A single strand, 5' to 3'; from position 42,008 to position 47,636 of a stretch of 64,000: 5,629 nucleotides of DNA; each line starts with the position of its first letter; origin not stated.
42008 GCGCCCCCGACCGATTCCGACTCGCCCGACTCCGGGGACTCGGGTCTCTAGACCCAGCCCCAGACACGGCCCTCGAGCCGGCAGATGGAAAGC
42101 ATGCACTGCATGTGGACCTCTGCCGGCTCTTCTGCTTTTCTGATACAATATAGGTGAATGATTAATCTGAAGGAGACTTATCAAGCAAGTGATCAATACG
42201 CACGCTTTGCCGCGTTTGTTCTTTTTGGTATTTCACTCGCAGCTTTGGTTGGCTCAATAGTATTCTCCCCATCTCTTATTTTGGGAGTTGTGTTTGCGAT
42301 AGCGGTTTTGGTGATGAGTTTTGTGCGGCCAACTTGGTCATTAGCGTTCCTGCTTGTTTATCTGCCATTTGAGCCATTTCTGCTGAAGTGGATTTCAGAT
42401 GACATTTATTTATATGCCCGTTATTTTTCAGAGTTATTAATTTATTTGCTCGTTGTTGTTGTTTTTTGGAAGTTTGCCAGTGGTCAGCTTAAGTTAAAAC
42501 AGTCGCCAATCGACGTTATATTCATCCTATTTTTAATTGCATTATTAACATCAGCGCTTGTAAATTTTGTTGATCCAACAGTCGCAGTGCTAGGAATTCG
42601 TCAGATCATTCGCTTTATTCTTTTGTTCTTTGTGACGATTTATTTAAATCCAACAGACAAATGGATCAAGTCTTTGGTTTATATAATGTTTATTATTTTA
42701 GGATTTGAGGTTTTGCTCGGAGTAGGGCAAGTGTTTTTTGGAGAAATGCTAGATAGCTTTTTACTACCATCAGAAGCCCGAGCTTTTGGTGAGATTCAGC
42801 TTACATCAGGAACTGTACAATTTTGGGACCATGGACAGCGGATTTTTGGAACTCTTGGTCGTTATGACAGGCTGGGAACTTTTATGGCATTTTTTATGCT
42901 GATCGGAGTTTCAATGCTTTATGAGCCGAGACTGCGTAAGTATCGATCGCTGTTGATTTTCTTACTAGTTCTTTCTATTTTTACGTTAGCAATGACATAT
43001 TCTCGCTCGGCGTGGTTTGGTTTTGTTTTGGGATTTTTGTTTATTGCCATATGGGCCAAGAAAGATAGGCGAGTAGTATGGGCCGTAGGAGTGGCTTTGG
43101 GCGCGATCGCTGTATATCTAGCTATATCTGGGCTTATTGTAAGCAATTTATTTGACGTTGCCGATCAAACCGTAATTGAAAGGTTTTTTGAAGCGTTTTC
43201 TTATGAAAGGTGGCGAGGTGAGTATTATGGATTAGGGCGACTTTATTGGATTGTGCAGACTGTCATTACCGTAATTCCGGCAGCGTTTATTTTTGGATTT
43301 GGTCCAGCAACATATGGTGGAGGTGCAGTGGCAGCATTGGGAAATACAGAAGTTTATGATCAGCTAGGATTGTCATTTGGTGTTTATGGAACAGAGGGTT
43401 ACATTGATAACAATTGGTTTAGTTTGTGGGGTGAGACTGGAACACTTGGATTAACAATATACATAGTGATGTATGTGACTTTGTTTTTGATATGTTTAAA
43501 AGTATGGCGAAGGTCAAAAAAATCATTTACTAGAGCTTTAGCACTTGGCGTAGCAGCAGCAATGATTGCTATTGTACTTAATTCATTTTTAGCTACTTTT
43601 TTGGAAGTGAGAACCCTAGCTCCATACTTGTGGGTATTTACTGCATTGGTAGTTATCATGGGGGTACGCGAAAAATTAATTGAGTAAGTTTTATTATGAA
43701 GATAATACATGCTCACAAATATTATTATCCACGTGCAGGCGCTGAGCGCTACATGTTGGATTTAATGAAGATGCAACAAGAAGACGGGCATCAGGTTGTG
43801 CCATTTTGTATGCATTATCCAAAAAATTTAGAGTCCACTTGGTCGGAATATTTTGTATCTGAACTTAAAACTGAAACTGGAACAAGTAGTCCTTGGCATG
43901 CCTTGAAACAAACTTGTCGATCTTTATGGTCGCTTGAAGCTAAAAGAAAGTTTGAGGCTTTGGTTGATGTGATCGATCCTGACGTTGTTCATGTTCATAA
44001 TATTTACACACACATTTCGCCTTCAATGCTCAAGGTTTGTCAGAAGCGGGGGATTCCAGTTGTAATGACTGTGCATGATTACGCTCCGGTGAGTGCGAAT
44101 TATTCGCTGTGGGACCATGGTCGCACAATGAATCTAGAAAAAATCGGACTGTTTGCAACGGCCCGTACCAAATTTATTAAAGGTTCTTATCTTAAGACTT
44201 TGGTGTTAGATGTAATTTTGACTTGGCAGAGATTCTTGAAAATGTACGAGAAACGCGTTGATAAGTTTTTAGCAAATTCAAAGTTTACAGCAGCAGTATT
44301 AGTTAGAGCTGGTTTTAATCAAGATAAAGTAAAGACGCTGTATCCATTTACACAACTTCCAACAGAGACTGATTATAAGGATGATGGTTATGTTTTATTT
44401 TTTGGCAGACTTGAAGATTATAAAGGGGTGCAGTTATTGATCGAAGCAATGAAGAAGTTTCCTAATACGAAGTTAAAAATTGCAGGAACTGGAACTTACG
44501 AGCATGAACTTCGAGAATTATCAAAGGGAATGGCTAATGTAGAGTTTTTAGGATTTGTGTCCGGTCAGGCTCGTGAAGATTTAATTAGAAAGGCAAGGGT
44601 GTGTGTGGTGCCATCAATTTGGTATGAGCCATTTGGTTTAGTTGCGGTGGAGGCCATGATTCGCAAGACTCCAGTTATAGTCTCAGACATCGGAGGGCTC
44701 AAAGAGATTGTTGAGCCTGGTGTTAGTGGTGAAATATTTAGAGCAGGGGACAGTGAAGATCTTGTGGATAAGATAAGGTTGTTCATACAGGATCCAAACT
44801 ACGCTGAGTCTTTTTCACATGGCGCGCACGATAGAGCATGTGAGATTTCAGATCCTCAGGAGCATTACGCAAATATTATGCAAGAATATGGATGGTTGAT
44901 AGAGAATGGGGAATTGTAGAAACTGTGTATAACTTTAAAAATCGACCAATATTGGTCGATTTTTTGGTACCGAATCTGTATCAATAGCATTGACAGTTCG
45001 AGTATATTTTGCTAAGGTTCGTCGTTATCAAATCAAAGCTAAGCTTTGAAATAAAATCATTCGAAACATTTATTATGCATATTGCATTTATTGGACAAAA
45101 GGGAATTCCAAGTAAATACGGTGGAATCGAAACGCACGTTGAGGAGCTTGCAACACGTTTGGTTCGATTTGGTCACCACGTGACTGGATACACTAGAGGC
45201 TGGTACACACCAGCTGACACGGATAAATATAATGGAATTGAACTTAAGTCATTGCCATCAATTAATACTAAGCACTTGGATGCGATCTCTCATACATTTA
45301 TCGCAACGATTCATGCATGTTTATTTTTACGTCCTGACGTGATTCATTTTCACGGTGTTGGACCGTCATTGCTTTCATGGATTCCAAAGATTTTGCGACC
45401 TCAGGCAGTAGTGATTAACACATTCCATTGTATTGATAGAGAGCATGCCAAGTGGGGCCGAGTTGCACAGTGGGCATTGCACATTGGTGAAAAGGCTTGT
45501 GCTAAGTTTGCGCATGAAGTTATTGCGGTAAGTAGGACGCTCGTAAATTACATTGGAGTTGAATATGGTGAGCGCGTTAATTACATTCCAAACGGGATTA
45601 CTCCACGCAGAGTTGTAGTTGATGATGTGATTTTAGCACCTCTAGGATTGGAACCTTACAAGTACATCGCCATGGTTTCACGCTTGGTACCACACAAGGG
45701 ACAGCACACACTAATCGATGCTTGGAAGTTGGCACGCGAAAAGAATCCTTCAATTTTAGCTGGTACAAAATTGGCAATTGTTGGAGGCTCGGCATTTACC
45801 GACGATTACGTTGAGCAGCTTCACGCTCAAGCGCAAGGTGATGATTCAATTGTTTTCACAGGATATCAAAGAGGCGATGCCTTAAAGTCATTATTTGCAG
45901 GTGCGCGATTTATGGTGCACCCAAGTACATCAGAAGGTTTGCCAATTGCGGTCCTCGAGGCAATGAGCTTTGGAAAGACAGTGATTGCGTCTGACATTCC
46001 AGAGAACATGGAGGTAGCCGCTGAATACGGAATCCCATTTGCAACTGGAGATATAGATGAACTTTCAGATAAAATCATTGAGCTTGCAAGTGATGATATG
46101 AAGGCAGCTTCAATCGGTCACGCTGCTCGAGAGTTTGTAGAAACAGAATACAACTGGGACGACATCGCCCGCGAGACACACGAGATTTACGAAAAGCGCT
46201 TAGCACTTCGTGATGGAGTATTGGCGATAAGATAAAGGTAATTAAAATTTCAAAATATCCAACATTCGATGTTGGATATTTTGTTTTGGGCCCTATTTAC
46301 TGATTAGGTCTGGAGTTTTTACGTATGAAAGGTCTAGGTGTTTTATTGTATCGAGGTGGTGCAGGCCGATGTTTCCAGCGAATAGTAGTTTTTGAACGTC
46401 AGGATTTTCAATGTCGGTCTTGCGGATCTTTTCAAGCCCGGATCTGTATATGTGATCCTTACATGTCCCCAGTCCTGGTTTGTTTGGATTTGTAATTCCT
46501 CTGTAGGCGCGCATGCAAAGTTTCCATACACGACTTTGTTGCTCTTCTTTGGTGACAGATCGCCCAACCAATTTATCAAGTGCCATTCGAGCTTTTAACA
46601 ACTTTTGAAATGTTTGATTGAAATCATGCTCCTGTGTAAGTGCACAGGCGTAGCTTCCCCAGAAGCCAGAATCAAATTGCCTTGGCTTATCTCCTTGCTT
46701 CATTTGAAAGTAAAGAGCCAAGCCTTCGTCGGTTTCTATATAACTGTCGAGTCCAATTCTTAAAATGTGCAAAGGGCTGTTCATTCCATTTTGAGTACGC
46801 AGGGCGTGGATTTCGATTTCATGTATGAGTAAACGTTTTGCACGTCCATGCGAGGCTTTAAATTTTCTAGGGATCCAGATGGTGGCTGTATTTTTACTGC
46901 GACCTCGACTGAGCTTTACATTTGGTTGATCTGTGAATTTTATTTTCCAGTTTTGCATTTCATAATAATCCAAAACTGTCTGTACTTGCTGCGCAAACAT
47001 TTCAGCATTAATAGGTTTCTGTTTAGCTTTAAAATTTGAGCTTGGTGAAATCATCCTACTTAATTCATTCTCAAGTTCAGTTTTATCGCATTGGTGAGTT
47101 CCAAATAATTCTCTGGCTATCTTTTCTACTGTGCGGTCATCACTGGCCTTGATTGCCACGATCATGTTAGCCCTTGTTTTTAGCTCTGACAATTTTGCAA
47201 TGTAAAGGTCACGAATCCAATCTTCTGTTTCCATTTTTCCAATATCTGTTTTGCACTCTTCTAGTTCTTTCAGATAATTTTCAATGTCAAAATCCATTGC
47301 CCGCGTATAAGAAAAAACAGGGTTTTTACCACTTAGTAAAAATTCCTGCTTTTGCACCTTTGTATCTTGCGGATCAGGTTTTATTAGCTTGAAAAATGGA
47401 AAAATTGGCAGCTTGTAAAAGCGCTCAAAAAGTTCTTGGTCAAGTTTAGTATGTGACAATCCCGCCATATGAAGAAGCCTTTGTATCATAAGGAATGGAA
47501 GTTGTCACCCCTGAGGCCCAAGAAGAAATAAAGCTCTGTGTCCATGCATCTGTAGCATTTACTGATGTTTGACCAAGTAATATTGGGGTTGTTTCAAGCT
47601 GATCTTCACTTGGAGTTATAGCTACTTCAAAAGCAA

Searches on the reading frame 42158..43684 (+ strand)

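Call 62: search_protein_families(library=pfam, proteins=[window:42158-43684:+], max_evalue=0.001)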
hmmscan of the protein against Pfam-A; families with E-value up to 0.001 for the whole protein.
window:42158-43684:+ (509 aa): 1 family
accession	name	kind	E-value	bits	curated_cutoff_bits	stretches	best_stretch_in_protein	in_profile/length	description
PF04932.20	Wzy_C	-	1.1e-11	45.2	31.7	1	268-436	1-149/149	O-Antigen ligase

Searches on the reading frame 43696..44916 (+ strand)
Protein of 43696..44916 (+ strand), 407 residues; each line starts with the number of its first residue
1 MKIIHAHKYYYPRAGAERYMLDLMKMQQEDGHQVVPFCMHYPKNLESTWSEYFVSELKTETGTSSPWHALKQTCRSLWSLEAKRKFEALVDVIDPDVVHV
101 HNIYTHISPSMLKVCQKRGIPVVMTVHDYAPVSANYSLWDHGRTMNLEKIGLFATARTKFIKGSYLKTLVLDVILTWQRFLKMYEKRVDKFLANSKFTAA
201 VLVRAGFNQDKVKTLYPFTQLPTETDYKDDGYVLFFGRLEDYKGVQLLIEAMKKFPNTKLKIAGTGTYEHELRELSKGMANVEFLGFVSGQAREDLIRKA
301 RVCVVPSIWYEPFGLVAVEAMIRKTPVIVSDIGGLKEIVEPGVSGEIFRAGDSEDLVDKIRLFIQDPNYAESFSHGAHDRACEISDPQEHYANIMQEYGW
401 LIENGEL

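Call 62: search_protein_families(library=pfam, proteins=[window:43696-44916:+], max_evalue=0.001)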
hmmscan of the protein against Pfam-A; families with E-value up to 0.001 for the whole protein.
window:43696-44916:+ (407 aa): 6 families
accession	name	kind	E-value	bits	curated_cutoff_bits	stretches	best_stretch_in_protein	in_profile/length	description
PF00534.26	Glycos_transf_1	-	4.8e-38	130.8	26.4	1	227-377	12-169/172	Glycosyl transferases group 1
PF13692.12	Glyco_trans_1_4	-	2.3e-31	109.4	27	1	232-366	3-142/142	Glycosyl transferases group 1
PF13439.12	Glyco_transf_4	-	6.2e-21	75.6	28.5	1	15-217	3-164/170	Glycosyltransferase Family 4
PF20706.3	GT4-conflict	-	1.1e-12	48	26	1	209-346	171-327/385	Family 4 Glycosyltransferase in conflict systems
PF13579.12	Glyco_trans_4_4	-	1.9e-12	48.3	29.7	1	15-138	2-111/158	Glycosyl transferase 4-like domain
PF13524.12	Glyco_trans_1_2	-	3.5e-06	27.4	25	1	246-381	3-129/144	Glycosyl transferase-like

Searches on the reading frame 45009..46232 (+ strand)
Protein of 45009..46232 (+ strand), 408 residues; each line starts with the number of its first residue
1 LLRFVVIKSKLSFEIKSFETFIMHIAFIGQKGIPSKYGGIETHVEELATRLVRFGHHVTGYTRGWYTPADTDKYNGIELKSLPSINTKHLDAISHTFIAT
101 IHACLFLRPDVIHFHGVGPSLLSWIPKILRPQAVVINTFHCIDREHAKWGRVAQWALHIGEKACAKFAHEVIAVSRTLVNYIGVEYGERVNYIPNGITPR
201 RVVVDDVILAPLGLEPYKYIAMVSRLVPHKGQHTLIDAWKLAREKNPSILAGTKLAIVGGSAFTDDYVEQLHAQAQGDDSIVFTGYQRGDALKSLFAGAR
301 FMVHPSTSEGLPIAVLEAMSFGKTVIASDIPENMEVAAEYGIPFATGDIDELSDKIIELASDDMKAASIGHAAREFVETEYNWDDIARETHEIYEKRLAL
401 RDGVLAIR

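Call 62: search_protein_families(library=pfam, proteins=[window:45009-46232:+], max_evalue=0.001)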
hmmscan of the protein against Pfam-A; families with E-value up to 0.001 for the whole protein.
window:45009-46232:+ (408 aa): 7 families
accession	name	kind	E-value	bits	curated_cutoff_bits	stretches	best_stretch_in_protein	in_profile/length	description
PF00534.26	Glycos_transf_1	-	2.4e-30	105.8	26.4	1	215-375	13-171/172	Glycosyl transferases group 1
PF13692.12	Glyco_trans_1_4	-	2.3e-26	93.2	27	1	218-362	2-142/142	Glycosyl transferases group 1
PF13439.12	Glyco_transf_4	-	3e-21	76.6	28.5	1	37-200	1-169/170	Glycosyltransferase Family 4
PF13579.12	Glyco_trans_4_4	-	1.4e-14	55.2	29.7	1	38-196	1-158/158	Glycosyl transferase 4-like domain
PF13524.12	Glyco_trans_1_2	-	1.7e-08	35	25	1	255-390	17-142/144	Glycosyl transferase-like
PF09314.17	DUF1972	-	6.2e-08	32.9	25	1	24-49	3-28/186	Domain of unknown function (DUF1972)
PF20706.3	GT4-conflict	-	7.6e-08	32.2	26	1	35-329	9-312/385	Family 4 Glycosyltransferase in conflict systems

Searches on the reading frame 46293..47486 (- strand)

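Call 62: search_protein_families(library=pfam, proteins=[window:46293-47486:-], max_evalue=0.001)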
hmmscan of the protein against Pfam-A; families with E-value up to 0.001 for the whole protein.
window:46293-47486:- (397 aa): 1 family
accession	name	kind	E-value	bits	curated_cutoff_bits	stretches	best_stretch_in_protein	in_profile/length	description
PF08014.17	MATCAP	-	2.8e-29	102.6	27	1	54-385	10-332/365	Microtubule-associated tyrosine carboxypeptidase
